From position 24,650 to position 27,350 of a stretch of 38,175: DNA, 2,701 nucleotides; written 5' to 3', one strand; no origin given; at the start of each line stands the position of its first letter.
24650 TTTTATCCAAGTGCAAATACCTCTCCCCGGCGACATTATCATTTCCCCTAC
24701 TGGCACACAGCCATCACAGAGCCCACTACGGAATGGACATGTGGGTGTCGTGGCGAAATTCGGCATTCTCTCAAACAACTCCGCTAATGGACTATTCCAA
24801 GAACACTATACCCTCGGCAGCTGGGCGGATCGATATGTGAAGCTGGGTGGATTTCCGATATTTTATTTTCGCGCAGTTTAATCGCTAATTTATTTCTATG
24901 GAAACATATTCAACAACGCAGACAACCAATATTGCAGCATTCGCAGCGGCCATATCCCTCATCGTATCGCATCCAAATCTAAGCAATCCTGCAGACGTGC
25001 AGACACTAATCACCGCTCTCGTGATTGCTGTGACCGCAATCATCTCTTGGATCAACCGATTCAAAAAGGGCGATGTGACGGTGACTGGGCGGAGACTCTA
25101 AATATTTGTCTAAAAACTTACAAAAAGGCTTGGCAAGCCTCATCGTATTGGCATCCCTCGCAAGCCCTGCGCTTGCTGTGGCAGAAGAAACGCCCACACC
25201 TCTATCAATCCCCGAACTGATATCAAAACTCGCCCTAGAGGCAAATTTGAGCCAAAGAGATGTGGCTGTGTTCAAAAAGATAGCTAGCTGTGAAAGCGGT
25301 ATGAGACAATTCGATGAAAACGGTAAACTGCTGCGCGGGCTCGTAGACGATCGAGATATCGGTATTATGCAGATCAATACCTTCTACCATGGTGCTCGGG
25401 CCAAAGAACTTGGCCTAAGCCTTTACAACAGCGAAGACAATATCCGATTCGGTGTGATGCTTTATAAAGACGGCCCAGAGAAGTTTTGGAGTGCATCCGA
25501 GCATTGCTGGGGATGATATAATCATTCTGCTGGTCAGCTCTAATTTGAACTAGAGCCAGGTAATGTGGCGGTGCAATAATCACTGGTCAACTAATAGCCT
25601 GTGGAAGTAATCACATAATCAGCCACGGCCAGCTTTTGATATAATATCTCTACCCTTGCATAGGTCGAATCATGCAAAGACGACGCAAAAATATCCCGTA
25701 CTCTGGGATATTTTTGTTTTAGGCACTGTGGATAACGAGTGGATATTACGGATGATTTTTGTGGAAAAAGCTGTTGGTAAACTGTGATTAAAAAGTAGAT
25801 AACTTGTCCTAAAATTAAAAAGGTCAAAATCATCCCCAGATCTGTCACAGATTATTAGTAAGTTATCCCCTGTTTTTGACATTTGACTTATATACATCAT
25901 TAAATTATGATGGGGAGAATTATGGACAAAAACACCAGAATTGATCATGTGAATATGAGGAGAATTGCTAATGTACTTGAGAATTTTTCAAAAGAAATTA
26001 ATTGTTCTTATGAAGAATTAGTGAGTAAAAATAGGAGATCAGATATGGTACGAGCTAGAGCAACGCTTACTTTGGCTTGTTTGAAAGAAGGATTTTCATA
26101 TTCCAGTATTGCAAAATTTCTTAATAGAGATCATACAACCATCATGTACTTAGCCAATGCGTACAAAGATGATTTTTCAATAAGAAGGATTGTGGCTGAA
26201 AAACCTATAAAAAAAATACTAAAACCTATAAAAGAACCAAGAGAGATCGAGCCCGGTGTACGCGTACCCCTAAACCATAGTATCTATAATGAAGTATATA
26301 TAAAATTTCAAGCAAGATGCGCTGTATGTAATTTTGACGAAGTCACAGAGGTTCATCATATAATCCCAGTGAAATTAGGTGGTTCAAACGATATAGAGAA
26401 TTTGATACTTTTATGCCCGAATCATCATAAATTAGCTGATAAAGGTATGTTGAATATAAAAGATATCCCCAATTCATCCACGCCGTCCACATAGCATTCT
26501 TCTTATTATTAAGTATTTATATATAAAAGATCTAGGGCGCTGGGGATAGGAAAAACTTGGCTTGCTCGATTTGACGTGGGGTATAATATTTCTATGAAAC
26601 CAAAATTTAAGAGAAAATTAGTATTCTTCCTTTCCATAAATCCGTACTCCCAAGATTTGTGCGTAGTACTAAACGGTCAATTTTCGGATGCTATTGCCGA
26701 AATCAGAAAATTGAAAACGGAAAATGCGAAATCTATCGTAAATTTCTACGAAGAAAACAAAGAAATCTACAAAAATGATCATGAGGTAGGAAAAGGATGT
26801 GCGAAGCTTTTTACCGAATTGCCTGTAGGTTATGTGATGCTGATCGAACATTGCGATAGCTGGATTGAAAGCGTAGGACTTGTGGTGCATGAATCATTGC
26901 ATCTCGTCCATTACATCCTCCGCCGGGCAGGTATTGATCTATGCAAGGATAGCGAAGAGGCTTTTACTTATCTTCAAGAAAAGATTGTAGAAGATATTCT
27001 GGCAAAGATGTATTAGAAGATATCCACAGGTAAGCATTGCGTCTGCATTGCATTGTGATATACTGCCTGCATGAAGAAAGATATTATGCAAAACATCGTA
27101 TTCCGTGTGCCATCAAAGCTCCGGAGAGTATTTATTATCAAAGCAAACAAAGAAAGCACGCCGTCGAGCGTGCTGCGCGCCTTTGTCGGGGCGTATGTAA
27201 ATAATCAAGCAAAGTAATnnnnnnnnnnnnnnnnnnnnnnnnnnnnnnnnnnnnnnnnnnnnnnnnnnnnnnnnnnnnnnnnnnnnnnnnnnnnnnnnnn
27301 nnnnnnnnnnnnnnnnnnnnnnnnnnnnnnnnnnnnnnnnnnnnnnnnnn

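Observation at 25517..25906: Origin-like 390-bp non-coding region: DnaA-box cluster, TAATCA iterons, AT tract, palindromes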

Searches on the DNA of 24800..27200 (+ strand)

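Call 4: search_dna_similar(query=window:24800-27200:+, collection=phages, mode=near, max_rows=30)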
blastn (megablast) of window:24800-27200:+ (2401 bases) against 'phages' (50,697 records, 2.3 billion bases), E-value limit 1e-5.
No match.

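Call 32: search_rna_families(source=window, start=25300, end=26100, threshold=evalue, max_evalue=1)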
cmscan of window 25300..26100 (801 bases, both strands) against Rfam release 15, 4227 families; matches with E-value up to 1: 1.
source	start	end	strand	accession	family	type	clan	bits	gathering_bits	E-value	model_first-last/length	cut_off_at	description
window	25972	26091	+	RF03025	RT-4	Gene; sRNA;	-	21.3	73.5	0.41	1-118/118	no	RT-4 RNA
